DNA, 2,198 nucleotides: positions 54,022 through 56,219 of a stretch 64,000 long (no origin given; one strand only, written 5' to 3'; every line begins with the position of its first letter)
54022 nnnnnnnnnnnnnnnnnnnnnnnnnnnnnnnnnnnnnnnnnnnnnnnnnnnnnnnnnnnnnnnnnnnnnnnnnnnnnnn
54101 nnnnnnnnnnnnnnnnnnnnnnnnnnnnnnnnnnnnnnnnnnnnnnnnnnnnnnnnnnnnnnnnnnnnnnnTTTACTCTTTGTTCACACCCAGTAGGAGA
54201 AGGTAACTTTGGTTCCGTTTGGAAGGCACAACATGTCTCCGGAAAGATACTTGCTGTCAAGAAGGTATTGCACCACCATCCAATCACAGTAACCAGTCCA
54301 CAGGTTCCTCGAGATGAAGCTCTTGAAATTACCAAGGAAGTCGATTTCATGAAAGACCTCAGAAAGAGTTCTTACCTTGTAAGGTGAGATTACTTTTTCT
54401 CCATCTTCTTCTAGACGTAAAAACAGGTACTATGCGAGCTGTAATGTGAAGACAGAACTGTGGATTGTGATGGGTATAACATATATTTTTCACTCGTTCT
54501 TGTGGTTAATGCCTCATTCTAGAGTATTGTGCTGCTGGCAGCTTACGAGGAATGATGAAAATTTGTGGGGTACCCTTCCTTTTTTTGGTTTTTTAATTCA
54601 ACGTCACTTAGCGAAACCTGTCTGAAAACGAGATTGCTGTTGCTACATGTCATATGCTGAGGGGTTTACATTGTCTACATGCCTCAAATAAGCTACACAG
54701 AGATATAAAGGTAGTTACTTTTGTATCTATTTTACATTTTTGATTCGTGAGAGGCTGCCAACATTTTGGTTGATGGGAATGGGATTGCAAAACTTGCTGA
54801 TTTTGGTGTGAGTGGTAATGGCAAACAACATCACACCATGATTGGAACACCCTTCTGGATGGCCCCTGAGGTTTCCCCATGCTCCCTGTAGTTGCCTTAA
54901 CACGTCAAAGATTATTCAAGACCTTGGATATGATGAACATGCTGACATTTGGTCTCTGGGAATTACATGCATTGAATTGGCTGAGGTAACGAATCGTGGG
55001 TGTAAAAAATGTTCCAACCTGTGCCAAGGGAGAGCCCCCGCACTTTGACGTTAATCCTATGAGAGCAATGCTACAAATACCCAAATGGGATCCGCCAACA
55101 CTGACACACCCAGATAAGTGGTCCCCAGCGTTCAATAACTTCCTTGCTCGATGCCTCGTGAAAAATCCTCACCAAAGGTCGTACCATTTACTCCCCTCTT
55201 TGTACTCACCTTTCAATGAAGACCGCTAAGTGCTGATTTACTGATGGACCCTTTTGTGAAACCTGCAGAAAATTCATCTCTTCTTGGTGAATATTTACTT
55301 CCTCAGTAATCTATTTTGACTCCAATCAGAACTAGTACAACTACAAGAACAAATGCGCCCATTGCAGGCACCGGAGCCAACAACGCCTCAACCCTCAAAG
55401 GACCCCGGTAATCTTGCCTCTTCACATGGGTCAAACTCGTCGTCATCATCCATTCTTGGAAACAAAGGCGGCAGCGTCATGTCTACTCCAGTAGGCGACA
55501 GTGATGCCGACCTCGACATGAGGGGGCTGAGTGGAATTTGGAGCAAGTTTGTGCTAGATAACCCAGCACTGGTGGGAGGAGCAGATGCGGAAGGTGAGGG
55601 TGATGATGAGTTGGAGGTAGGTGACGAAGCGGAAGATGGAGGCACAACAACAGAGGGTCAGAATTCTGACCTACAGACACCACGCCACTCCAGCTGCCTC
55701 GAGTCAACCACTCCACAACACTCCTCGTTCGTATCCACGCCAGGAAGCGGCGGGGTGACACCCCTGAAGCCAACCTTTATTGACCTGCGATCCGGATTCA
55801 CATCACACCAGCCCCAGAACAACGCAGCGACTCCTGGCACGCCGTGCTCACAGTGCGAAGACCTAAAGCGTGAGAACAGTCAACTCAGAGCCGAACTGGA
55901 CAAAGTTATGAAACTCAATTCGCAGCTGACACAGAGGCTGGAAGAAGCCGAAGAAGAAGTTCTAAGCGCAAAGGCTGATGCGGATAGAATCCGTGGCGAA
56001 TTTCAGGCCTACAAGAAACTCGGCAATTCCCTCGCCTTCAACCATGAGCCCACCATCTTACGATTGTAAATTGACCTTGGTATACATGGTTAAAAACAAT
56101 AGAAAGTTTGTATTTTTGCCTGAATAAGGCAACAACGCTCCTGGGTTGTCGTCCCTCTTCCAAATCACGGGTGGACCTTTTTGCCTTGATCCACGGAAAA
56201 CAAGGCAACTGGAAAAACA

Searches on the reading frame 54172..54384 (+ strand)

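Call 64: search_protein_families(library=pfam, proteins=[window:54172-54384:+], max_evalue=0.01)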
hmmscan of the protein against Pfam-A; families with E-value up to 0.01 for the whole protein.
window:54172-54384:+ (71 aa): 1 family
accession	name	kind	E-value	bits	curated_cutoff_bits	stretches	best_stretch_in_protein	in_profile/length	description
PF00069.31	Pkinase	-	0.00019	21.4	31.7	1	7-70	6-61/263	Protein kinase domain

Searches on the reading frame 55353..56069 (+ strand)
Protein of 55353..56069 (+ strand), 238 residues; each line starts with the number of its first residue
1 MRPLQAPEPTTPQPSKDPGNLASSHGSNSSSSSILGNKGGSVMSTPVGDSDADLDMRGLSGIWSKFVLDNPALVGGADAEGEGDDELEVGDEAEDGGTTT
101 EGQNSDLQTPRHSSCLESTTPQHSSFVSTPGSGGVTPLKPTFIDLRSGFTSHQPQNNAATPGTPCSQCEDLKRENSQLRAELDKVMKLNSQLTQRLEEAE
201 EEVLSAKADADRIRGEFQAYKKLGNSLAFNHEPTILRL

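Call 64: search_protein_families(library=pfam, proteins=[window:55353-56069:+], max_evalue=0.01)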
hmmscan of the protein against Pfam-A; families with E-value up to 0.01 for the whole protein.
window:55353-56069:+ (238 aa): 3 families
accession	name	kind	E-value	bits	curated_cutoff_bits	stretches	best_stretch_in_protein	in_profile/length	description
PF08614.16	ATG16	-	0.0014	19.3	33.7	1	152-212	59-120/200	Autophagy protein 16 (ATG16)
PF19697.4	Atg11_middle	-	0.0067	17.1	26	0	170-203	46-79/79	Atg11 middle domain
PF01576.24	Myosin_tail_1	-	0.0076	14.6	38.1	1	167-219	1010-1062/1081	Myosin tail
